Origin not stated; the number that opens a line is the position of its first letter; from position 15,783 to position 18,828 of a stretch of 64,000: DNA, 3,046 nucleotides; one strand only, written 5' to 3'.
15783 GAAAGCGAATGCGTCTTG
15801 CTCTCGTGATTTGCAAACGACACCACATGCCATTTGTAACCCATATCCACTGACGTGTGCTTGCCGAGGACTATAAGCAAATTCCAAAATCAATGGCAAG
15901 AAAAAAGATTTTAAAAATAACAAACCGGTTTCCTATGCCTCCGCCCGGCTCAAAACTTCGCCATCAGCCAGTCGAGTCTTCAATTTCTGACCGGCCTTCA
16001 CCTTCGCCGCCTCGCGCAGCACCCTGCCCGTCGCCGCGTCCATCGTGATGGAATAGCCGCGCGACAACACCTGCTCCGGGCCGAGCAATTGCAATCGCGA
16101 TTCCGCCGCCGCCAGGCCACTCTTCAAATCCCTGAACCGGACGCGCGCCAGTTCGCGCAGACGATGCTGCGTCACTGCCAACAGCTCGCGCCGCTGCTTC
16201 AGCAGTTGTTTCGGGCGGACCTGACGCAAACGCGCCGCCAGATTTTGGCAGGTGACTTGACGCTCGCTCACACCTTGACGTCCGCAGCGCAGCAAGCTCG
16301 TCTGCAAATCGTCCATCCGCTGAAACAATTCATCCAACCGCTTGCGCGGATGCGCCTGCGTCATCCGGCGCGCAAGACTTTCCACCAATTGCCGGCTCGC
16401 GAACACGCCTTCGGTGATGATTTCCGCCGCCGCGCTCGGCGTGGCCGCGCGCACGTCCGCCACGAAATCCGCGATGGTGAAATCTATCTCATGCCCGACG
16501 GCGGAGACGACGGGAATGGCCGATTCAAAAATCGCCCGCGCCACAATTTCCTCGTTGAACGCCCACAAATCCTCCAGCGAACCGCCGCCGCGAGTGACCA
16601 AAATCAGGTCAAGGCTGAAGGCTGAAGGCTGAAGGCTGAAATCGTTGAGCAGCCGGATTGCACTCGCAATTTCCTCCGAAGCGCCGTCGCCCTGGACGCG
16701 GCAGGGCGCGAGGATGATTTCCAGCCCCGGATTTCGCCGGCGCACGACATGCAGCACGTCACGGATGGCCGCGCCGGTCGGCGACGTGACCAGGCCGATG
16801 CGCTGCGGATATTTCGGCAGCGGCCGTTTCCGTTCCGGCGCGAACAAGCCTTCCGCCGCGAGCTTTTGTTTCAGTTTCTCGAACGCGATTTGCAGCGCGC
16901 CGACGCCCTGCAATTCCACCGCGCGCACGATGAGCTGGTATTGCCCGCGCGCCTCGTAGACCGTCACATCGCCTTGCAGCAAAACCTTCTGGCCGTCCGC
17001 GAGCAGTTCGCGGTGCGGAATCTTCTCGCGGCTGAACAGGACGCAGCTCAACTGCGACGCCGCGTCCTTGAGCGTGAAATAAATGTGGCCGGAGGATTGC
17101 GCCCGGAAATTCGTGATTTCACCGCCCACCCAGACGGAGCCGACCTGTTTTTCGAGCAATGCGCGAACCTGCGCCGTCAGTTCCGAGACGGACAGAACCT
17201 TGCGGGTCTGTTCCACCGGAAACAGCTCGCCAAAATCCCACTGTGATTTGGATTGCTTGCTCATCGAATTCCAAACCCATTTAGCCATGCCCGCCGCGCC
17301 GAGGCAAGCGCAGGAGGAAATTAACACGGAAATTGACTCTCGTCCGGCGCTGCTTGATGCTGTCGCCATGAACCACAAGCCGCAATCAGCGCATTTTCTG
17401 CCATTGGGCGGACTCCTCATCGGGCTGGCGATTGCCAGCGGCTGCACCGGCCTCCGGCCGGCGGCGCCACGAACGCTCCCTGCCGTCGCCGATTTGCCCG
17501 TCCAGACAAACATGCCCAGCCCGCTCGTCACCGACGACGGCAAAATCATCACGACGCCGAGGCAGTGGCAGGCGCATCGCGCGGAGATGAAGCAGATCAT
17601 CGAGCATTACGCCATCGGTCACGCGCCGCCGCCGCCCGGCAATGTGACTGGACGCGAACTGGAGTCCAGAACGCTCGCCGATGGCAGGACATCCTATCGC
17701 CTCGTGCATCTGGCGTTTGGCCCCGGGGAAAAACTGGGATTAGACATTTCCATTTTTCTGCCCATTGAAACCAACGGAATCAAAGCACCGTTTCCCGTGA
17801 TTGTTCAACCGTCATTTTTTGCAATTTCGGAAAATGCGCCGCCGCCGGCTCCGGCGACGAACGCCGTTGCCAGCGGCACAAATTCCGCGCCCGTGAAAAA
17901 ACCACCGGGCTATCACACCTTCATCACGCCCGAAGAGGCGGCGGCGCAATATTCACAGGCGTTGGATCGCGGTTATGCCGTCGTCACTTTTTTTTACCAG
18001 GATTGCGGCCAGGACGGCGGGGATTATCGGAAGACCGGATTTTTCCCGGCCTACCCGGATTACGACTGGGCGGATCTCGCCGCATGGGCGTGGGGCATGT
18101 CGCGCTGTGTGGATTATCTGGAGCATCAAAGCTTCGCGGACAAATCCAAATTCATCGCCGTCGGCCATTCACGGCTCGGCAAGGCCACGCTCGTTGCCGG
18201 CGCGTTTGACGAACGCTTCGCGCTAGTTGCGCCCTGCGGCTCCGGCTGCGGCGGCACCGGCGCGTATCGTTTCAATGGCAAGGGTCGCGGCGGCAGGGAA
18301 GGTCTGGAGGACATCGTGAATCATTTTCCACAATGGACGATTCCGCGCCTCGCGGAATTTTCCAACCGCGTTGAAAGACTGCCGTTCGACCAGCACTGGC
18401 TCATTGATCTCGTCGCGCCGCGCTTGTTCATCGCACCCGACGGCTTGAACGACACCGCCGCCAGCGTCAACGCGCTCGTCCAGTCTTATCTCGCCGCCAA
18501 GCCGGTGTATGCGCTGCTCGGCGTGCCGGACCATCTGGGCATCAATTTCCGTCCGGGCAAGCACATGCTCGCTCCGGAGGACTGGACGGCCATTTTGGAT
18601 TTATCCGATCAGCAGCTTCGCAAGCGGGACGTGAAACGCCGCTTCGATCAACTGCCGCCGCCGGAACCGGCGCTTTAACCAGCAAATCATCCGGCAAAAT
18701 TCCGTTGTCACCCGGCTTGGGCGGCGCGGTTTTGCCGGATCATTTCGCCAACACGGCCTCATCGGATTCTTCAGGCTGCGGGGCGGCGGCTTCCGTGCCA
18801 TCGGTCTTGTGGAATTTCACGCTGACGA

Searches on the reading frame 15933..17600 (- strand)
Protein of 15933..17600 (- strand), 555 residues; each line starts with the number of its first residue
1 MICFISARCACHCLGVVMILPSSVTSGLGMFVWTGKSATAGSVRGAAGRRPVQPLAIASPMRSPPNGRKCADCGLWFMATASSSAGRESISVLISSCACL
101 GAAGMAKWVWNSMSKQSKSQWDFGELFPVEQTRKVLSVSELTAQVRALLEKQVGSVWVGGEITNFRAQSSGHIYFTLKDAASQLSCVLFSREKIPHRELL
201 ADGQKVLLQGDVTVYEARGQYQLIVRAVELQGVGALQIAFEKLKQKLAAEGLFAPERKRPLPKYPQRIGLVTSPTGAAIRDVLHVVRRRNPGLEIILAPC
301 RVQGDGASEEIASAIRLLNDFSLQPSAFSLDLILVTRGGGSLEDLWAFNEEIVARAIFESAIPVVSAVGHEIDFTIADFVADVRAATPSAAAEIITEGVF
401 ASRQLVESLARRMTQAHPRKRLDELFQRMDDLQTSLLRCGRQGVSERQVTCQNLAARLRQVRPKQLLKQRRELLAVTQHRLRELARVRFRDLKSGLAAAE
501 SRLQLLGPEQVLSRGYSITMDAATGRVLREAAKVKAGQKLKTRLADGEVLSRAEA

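Call 20: search_protein_families(library=pfam, proteins=[window:15933-17600:-], max_evalue=0.01)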
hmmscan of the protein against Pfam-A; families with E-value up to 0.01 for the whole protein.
window:15933-17600:- (555 aa): 3 families
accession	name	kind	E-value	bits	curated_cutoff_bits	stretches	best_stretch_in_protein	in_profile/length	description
PF02601.20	Exonuc_VII_L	-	6.4e-93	312.1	35.9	1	252-550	1-313/315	Exonuclease VII, large subunit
PF13742.12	tRNA_anti_2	-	5e-29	100.8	27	1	136-228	1-94/95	OB-fold nucleic acid binding domain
PF01336.31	tRNA_anti-codon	-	4.1e-10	39.9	27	1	156-229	1-73/75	OB-fold nucleic acid binding domain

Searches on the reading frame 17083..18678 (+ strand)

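Call 20: search_protein_families(library=pfam, proteins=[window:17083-18678:+], max_evalue=0.01)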
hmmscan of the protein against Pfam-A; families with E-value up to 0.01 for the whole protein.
window:17083-18678:+ (531 aa): 1 family
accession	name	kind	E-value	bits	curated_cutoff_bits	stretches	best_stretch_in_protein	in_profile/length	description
PF22244.2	GCE_fung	-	4.4e-36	125.3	27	1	288-480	33-231/231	Glucuronyl esterase, fungi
